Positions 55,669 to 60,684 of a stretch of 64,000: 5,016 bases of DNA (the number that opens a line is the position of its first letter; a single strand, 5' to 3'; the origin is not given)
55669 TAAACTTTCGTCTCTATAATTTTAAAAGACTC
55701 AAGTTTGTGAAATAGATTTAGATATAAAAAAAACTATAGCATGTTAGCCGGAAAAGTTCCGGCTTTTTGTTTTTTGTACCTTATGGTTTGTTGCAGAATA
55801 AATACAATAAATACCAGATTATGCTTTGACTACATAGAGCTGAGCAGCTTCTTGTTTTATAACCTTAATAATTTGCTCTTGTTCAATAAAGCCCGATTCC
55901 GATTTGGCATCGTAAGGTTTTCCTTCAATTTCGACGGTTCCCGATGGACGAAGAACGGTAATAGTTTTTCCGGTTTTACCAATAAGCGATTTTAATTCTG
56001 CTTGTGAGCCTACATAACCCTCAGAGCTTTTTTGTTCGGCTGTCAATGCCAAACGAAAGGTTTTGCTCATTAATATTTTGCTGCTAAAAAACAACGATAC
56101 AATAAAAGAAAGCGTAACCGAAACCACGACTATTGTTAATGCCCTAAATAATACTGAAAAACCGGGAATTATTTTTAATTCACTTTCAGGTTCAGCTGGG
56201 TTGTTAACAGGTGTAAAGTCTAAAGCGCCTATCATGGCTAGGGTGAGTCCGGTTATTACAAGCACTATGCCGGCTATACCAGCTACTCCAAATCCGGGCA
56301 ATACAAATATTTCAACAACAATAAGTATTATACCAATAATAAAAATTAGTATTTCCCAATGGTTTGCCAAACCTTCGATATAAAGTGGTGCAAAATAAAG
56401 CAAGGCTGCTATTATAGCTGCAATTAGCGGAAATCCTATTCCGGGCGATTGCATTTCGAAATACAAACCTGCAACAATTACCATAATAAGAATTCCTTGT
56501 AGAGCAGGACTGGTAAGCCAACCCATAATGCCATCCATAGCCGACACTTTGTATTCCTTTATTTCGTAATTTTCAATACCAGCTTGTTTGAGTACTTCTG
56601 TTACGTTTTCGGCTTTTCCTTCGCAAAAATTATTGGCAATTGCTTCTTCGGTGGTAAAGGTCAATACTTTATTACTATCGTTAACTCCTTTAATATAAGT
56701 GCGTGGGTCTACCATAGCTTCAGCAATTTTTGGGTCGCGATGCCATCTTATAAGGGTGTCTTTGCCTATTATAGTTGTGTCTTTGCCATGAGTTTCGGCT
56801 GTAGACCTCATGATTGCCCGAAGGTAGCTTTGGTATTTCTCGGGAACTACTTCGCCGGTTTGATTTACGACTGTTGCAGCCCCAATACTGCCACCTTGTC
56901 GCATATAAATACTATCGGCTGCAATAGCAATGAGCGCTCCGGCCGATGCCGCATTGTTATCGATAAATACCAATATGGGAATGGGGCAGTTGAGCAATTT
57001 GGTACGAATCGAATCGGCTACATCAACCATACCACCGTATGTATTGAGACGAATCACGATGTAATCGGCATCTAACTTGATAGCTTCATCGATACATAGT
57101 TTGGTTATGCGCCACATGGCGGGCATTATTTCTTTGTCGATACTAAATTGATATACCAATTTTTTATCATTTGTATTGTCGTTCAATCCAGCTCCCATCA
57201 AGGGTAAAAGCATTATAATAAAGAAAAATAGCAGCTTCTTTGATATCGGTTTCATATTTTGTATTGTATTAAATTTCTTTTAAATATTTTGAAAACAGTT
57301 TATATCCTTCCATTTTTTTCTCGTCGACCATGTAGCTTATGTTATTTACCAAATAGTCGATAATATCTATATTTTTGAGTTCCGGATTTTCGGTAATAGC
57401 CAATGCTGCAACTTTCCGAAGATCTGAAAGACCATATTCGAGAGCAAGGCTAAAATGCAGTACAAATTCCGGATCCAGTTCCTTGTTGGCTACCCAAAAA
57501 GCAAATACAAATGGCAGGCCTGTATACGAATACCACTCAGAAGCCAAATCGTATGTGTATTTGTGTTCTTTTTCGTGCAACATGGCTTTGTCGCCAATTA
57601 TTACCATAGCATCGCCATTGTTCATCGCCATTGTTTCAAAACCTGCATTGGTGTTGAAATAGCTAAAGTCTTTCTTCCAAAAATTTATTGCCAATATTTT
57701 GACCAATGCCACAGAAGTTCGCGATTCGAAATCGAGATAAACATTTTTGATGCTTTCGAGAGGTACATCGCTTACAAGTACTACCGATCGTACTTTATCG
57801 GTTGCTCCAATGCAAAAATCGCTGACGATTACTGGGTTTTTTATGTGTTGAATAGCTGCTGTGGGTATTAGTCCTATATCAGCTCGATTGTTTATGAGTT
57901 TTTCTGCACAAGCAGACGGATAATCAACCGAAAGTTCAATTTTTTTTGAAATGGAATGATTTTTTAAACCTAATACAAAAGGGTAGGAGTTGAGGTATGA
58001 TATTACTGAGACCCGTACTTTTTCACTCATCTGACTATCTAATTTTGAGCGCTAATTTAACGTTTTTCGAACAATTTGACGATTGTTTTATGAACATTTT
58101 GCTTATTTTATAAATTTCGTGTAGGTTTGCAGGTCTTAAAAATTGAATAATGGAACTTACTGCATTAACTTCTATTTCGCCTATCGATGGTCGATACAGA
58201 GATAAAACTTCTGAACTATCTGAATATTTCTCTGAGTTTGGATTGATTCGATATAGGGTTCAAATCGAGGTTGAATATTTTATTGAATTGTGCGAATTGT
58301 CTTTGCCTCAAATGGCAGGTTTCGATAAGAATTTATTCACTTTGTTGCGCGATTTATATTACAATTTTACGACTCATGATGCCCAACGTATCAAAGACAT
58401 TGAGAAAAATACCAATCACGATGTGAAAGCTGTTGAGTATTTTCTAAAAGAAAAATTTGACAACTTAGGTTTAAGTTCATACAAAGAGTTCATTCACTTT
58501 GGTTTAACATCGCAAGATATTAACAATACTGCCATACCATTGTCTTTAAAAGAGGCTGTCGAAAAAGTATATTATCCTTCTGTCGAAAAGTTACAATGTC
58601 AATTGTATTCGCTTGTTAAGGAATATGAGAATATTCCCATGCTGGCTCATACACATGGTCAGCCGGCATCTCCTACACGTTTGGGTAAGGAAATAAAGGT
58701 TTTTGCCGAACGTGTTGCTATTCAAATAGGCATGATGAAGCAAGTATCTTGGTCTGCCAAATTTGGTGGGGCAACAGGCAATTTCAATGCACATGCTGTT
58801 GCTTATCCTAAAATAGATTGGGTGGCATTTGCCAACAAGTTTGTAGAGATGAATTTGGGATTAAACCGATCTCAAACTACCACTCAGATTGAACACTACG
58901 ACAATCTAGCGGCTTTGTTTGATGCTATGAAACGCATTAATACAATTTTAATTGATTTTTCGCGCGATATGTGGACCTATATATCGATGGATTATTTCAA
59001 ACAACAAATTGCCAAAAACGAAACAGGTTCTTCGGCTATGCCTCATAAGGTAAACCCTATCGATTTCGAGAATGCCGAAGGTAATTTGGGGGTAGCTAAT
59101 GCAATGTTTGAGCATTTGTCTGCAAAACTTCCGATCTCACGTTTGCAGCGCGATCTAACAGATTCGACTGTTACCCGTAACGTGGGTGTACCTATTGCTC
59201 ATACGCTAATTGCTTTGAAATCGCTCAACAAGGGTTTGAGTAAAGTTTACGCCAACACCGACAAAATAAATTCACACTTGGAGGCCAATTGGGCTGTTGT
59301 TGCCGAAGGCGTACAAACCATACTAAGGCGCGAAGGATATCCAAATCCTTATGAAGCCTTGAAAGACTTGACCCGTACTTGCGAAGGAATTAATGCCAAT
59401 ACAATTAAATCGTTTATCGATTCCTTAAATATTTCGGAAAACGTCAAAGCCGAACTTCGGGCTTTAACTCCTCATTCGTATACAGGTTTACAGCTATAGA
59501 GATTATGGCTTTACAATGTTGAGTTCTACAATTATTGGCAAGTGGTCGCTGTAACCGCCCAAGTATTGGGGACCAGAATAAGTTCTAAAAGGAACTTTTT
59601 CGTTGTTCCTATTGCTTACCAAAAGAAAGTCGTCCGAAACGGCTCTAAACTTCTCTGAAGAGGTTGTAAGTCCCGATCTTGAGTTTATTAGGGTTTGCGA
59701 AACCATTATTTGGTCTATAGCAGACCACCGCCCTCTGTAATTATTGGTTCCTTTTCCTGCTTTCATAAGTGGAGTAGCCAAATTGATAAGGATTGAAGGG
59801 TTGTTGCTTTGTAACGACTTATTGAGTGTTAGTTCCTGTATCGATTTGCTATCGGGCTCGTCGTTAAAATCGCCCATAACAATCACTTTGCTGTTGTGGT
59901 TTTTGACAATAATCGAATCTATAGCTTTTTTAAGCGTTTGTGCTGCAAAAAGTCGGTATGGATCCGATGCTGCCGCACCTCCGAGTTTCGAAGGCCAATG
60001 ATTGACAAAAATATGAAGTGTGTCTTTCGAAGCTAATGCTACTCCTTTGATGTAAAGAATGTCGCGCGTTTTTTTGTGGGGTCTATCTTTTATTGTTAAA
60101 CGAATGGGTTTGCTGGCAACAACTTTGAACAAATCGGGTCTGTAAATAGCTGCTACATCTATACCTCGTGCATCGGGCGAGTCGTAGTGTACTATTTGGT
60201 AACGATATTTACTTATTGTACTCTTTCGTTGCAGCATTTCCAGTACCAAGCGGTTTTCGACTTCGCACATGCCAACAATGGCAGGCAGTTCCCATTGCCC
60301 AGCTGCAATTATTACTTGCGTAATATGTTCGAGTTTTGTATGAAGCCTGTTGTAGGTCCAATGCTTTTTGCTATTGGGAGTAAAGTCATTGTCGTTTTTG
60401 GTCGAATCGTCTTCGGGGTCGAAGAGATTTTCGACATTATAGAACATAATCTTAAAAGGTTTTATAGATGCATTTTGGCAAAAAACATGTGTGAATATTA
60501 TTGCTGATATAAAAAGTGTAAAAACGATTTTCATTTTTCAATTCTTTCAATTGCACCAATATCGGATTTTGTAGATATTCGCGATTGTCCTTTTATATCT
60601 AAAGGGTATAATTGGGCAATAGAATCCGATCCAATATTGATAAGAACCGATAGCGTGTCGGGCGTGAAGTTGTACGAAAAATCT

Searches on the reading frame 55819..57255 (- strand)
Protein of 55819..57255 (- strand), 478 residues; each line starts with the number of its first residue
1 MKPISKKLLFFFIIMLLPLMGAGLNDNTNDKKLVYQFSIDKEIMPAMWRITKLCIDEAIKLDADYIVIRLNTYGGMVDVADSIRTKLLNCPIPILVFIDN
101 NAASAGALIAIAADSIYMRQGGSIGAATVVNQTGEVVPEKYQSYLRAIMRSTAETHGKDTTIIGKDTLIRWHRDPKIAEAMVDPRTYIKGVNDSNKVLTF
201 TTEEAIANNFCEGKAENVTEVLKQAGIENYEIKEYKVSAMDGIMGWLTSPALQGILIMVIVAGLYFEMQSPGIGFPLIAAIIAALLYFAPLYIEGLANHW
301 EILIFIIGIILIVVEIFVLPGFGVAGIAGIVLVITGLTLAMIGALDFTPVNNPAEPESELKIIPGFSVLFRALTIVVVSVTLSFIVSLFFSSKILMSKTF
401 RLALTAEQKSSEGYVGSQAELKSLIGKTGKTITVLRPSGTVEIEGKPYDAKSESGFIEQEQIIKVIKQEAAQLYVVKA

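Call 5: search_protein_families(library=pfam, proteins=[window:55819-57255:-], max_evalue=0.001)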
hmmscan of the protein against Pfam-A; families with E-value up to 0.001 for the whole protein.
window:55819-57255:- (478 aa): 5 families
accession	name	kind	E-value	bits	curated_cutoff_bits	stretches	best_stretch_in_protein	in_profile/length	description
PF25145.1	NfeD1b_N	-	1.4e-41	142.6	40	1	34-234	2-188/189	NfeD1b, N-terminal domain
PF24961.1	NfeD_membrane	-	2.7e-25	89.2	26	1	252-378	2-117/119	NfeD integral membrane domain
PF01957.25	NfeD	-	1.5e-11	44.8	29.1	1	422-477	2-57/57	NfeD-like C-terminal, partner-binding domain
PF01972.22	SDH_protease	-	2.4e-05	23.9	31.3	1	68-159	96-182/286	ClpP-like SDH-type serine proteinase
PF01343.23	Peptidase_S49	-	0.00017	22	24.9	1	92-132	7-47/154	Peptidase family S49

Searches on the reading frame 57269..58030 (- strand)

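Call 5: search_protein_families(library=pfam, proteins=[window:57269-58030:-], max_evalue=0.001)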
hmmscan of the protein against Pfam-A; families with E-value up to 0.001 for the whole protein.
window:57269-58030:- (253 aa): 1 family
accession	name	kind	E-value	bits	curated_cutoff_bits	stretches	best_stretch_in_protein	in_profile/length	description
PF02621.19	VitK2_biosynth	-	2.2e-45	155.6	26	1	6-252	2-252/252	Menaquinone biosynthesis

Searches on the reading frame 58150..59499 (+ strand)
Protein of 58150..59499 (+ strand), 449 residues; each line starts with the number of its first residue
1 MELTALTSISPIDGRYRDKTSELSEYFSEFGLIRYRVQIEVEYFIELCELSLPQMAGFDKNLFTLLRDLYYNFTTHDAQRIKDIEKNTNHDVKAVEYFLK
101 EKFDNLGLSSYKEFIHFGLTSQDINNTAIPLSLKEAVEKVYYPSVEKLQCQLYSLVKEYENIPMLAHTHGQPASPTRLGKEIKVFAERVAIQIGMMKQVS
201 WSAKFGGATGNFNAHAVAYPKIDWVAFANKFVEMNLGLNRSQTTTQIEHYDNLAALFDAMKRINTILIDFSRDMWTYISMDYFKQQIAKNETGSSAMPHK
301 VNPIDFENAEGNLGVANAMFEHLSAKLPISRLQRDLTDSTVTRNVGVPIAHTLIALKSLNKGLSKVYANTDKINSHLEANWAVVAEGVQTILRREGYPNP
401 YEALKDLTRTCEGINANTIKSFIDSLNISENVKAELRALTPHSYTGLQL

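Call 5: search_protein_families(library=pfam, proteins=[window:58150-59499:+], max_evalue=0.001)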
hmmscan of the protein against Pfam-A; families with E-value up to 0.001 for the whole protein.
window:58150-59499:+ (449 aa): 2 families
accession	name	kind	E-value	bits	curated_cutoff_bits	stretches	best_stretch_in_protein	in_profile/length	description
PF00206.25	Lyase_1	-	2.6e-51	175.3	27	1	14-313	1-307/312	Lyase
PF08328.16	ASL_C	-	2.7e-46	156.8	35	1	330-445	1-115/115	Adenylosuccinate lyase C-terminal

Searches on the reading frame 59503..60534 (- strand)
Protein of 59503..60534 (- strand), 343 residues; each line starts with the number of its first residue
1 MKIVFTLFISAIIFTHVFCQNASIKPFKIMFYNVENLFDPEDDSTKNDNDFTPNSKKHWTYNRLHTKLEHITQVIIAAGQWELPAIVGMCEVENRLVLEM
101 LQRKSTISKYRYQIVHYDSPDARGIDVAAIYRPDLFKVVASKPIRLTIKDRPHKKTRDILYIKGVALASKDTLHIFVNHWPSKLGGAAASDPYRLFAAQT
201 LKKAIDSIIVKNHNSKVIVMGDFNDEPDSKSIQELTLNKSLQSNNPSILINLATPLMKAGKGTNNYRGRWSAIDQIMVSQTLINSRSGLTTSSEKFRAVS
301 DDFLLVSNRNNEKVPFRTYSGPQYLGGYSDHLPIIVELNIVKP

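Call 67: search_protein_families(library=pfam, proteins=[window:59503-60534:-], max_evalue=0.001)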
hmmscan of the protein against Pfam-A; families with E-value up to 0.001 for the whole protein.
window:59503-60534:- (343 aa): 2 families
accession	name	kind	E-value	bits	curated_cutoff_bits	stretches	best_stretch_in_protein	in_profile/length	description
PF19580.5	Exo_endo_phos_3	-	1.5e-101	340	27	1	29-338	2-309/311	Endonuclease/Exonuclease/phosphatase family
PF03372.29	Exo_endo_phos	-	1.9e-08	34.8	24.5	1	67-294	18-218/225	Endonuclease/Exonuclease/phosphatase family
